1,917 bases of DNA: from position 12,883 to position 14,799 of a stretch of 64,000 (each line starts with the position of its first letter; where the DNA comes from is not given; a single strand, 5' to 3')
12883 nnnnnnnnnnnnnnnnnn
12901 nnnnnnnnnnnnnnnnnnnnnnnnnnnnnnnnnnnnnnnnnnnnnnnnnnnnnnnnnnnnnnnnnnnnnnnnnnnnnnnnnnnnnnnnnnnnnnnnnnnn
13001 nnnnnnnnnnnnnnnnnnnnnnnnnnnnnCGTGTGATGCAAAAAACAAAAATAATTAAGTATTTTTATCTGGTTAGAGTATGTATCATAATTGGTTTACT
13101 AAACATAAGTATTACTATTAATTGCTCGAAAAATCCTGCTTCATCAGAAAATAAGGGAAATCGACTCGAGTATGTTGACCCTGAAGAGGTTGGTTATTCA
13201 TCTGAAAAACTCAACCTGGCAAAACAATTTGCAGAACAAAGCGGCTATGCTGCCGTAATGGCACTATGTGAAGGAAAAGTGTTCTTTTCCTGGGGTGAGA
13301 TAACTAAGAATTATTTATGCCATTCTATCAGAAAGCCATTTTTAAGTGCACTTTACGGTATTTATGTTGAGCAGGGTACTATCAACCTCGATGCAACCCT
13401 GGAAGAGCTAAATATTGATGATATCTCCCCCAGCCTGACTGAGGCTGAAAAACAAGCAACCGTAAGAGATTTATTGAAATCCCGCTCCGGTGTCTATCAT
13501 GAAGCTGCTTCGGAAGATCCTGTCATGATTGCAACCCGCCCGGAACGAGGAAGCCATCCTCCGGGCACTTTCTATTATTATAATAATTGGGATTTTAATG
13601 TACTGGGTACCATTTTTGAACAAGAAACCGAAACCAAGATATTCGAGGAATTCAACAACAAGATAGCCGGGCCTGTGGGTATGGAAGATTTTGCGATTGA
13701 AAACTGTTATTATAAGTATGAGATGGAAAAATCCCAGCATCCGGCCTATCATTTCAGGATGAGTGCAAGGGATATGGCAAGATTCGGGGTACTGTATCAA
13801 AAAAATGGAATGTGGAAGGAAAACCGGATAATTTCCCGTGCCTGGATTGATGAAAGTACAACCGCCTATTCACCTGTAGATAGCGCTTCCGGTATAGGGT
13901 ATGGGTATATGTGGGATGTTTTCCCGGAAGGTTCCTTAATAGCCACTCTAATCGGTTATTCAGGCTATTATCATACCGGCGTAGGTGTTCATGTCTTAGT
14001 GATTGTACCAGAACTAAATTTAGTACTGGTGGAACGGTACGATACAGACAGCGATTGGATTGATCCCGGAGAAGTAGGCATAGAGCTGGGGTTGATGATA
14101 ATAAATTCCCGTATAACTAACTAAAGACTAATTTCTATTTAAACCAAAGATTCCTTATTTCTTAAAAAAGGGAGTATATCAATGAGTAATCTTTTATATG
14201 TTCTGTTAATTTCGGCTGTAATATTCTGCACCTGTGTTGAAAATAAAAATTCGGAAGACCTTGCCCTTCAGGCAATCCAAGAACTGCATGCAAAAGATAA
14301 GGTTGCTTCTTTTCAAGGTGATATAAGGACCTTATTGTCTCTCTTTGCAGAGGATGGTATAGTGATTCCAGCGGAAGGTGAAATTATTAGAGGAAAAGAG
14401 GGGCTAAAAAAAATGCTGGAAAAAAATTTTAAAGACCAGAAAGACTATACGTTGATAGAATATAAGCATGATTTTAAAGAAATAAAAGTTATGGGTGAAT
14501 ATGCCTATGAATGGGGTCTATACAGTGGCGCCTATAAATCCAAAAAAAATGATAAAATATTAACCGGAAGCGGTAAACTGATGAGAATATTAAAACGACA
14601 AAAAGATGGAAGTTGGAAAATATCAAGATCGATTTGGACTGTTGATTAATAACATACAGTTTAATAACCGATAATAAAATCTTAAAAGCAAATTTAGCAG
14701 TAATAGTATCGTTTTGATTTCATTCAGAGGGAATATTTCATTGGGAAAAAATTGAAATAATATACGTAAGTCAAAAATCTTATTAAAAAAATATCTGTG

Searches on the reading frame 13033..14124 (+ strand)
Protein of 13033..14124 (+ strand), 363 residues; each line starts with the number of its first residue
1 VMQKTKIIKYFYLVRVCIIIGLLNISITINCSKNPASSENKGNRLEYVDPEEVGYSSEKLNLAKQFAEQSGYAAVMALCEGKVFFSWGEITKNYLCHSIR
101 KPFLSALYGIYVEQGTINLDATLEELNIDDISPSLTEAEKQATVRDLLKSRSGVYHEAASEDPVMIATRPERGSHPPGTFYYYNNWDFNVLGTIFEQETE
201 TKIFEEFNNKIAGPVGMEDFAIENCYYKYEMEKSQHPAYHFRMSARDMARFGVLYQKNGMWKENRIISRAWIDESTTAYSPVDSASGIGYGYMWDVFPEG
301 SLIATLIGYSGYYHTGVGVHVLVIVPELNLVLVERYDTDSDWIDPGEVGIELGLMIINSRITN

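Call 3: search_protein_families(library=pfam, proteins=[window:13033-14124:+], max_evalue=0.01)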
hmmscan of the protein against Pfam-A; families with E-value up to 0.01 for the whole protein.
window:13033-14124:+ (363 aa): 1 family
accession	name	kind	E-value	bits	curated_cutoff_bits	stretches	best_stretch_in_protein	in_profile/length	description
PF00144.29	Beta-lactamase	-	5e-24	85.5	27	1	97-333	53-305/329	Beta-lactamase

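Call 4: search_protein_families(library=ncbifam, proteins=[window:13033-14124:+], max_evalue=0.01)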
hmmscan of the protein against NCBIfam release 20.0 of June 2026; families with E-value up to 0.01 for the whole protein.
window:13033-14124:+ (363 aa): 2 families
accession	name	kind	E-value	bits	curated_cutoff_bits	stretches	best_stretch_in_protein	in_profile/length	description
NF045925.1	3-sucCA_synth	equivalog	5.4e-10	38.3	800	1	95-296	84-280/498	3-succinylated cholic acid synthase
NF009622.0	PRK13128.1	equivalog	1.2e-05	24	443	1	118-219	81-189/518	D-aminopeptidase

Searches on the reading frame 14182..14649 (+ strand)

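Call 35: search_protein_families(library=pfam, proteins=[window:14182-14649:+], max_evalue=0.00001)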
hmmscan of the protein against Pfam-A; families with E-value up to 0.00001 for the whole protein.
window:14182-14649:+ (155 aa): 1 family
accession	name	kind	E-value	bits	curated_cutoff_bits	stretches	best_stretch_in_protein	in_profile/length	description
PF14534.12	DUF4440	-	6.8e-10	39.8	25.2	1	45-147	14-107/107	Domain of unknown function (DUF4440)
